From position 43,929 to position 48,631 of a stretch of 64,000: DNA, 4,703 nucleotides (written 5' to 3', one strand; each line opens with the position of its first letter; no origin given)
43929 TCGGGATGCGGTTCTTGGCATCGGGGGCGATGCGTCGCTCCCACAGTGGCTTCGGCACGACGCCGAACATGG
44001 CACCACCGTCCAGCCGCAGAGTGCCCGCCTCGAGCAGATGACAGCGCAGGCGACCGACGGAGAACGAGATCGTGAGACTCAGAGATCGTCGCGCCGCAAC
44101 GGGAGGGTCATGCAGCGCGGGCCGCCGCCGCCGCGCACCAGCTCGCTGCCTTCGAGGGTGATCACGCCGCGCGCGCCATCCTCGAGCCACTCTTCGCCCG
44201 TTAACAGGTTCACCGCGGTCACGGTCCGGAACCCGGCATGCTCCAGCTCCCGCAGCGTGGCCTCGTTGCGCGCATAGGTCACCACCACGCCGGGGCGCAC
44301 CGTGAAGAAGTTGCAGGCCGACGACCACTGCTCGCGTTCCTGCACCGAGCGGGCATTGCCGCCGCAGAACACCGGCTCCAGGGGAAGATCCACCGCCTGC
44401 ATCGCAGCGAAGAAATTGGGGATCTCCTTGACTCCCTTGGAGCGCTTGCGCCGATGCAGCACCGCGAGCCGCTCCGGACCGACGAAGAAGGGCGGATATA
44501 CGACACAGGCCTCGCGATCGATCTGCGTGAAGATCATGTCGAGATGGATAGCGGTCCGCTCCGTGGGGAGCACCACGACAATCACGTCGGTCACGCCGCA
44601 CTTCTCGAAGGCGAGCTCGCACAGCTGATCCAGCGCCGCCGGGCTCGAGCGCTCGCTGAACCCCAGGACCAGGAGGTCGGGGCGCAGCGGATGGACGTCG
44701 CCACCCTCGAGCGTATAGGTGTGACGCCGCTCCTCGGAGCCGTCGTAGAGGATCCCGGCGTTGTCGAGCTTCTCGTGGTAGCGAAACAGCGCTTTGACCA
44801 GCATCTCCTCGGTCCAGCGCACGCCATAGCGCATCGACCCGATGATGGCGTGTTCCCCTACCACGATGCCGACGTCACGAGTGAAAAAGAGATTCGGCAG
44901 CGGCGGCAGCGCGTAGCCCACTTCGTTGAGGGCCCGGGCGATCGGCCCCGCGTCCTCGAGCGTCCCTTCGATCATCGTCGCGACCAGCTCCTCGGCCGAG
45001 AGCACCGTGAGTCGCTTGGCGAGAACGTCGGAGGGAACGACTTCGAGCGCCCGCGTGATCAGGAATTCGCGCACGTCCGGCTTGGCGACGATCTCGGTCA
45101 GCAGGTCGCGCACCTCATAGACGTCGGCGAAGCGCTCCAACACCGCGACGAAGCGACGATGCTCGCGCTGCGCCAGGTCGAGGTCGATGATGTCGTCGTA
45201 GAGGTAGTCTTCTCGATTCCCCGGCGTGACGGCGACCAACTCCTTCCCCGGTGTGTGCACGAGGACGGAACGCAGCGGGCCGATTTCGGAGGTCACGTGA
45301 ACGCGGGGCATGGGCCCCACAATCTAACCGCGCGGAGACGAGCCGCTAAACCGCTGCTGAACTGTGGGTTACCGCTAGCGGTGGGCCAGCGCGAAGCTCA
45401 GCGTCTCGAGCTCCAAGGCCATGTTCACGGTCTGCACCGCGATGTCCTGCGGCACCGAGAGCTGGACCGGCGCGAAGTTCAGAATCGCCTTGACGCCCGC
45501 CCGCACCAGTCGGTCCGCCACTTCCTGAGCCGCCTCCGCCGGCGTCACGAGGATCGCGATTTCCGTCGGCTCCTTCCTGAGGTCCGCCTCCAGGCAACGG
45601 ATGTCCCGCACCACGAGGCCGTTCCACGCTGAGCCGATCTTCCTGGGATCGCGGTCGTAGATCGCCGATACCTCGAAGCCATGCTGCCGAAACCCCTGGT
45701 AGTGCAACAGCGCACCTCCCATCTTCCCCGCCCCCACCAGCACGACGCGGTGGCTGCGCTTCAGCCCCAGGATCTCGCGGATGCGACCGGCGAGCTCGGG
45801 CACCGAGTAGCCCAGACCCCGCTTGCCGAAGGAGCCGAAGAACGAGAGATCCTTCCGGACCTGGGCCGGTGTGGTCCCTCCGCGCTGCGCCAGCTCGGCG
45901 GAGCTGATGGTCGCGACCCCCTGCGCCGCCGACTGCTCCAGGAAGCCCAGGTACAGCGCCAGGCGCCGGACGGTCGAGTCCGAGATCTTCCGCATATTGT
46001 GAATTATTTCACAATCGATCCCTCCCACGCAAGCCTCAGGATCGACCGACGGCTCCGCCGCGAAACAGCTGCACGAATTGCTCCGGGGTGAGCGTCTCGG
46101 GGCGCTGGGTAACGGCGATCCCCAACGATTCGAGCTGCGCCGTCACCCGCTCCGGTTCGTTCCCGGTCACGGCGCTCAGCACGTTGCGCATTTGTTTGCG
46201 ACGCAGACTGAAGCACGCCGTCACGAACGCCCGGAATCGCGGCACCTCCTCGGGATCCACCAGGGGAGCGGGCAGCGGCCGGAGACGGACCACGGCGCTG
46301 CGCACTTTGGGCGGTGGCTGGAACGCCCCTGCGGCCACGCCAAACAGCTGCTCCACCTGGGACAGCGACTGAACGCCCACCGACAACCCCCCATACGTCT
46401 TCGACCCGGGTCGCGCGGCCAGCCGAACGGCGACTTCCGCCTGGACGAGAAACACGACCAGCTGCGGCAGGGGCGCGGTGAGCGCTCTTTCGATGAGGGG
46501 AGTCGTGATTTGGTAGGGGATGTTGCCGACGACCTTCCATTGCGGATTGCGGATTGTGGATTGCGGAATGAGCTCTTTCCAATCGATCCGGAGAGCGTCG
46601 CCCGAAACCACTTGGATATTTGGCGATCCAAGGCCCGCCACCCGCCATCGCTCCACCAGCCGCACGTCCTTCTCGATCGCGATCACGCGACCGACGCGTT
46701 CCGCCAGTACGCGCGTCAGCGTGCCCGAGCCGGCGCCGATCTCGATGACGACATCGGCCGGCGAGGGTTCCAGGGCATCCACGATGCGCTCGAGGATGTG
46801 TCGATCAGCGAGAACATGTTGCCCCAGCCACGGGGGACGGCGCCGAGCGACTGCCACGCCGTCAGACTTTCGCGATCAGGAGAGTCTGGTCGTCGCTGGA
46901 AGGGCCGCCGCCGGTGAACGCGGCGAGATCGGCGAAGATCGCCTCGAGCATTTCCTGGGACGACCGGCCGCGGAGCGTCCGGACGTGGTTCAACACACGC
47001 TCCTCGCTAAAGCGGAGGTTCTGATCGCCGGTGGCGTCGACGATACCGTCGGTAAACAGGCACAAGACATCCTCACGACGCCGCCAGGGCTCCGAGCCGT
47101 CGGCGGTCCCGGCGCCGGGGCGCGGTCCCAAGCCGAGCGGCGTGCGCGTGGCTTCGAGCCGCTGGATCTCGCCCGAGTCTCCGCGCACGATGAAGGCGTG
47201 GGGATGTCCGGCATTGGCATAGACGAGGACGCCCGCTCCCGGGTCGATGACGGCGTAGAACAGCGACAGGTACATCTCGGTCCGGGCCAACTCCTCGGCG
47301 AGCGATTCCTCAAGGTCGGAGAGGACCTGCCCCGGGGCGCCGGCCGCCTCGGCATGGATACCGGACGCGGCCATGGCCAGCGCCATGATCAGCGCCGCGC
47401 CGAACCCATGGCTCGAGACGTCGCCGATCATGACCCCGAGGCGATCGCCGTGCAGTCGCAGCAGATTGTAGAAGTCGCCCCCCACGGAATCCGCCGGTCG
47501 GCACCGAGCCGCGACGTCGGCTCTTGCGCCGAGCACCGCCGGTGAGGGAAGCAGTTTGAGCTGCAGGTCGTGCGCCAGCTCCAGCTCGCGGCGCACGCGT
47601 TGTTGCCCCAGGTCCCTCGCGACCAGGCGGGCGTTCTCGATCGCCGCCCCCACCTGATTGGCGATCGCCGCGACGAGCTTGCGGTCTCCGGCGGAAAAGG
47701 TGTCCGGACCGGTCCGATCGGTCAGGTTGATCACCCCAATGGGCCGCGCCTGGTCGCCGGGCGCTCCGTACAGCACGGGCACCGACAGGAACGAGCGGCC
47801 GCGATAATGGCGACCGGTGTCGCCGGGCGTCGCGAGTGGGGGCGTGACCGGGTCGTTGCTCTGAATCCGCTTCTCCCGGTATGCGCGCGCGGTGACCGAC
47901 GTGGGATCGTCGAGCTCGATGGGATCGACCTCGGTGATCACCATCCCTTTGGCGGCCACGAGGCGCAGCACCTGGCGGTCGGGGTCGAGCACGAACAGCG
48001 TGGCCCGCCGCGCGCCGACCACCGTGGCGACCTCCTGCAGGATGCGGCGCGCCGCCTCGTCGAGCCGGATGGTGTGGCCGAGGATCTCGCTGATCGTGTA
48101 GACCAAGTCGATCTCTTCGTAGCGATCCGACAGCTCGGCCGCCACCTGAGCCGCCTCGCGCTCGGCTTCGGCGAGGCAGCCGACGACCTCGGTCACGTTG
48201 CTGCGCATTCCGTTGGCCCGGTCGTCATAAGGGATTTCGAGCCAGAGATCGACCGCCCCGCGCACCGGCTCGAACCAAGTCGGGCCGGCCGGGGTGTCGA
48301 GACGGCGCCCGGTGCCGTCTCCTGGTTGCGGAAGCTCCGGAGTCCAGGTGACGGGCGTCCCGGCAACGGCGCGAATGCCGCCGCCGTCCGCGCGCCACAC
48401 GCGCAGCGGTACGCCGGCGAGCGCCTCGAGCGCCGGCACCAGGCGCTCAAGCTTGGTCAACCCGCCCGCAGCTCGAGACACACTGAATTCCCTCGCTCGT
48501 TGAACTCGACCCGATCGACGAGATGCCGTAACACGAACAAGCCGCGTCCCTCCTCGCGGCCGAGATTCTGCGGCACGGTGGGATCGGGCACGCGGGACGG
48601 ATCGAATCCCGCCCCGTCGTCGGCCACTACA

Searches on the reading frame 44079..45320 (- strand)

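Call 48: search_protein_families(library=pfam, proteins=[window:44079-45320:-], max_evalue=0.00001)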
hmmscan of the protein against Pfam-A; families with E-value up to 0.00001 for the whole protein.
window:44079-45320:- (413 aa): 2 families
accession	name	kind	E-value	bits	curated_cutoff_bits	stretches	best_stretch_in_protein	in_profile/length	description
PF02274.22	ADI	-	1.3e-63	215.7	22.8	1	40-410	4-377/377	Arginine deiminase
PF19420.4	DDAH_eukar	-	9.5e-06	25.5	23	0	141-290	57-208/291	N,N dimethylarginine dimethylhydrolase, eukaryotic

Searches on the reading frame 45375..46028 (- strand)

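Call 48: search_protein_families(library=pfam, proteins=[window:45375-46028:-], max_evalue=0.00001)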
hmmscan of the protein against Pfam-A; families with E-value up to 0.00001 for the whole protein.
window:45375-46028:- (217 aa): 2 families
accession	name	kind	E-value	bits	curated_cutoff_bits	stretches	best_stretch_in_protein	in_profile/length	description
PF02629.25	CoA_binding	-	4.5e-21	75.9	22.3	1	92-188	3-97/97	CoA binding domain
PF06971.19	Put_DNA-bind_N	-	4.4e-18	65.5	27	1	14-62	1-49/49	Putative DNA-binding protein N-terminus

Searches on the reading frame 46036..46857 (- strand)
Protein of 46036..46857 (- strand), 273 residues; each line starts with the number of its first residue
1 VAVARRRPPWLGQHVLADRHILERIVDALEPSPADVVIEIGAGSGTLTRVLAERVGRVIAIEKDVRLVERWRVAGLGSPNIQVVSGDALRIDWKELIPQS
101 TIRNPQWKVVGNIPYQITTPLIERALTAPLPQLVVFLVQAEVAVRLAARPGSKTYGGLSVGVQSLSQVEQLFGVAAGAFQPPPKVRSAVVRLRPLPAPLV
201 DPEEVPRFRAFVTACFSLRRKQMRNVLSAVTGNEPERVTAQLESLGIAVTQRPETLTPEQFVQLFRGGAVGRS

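Call 48: search_protein_families(library=pfam, proteins=[window:46036-46857:-], max_evalue=0.00001)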
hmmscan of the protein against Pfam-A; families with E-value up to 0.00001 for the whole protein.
window:46036-46857:- (273 aa): 2 families
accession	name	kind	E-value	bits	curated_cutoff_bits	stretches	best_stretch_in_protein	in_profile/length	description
PF00398.26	RrnaAD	-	2.5e-56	191.1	24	1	11-265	8-258/263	Ribosomal RNA adenine dimethylase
PF01135.25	PCMT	-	6.7e-06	26.5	20.3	0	18-101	58-145/210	Protein-L-isoaspartate(D-aspartate) O-methyltransferase (PCMT)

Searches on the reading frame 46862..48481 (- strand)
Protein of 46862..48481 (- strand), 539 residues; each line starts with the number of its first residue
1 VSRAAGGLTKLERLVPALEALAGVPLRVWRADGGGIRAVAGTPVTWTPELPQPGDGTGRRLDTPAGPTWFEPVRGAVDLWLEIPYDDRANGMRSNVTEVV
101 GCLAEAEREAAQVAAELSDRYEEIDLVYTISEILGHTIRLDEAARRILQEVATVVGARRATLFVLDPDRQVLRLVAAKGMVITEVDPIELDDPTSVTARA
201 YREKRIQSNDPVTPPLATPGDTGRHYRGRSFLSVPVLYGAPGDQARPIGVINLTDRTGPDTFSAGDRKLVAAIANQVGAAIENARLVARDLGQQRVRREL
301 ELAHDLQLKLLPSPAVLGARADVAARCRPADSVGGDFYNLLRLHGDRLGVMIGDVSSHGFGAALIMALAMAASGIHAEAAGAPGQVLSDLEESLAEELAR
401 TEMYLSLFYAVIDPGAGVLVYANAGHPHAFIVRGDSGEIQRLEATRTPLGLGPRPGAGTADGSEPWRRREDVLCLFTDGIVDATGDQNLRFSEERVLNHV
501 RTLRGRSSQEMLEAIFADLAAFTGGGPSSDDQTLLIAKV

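Call 48: search_protein_families(library=pfam, proteins=[window:46862-48481:-], max_evalue=0.00001)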
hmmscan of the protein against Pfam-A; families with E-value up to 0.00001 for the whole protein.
window:46862-48481:- (539 aa): 4 families
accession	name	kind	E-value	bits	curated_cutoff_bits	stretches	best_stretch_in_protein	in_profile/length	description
PF07228.17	SpoIIE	-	5.1e-39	134.6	25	1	345-539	2-191/192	Stage II sporulation protein E (SpoIIE)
PF13185.12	GAF_2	-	1.2e-15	58.4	28.6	1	140-282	4-136/136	GAF domain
PF01590.32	GAF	-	4.8e-13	50.2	22.4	1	140-281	2-133/133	GAF domain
PF13492.12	GAF_3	-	3e-12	47.5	27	1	140-283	2-129/129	GAF domain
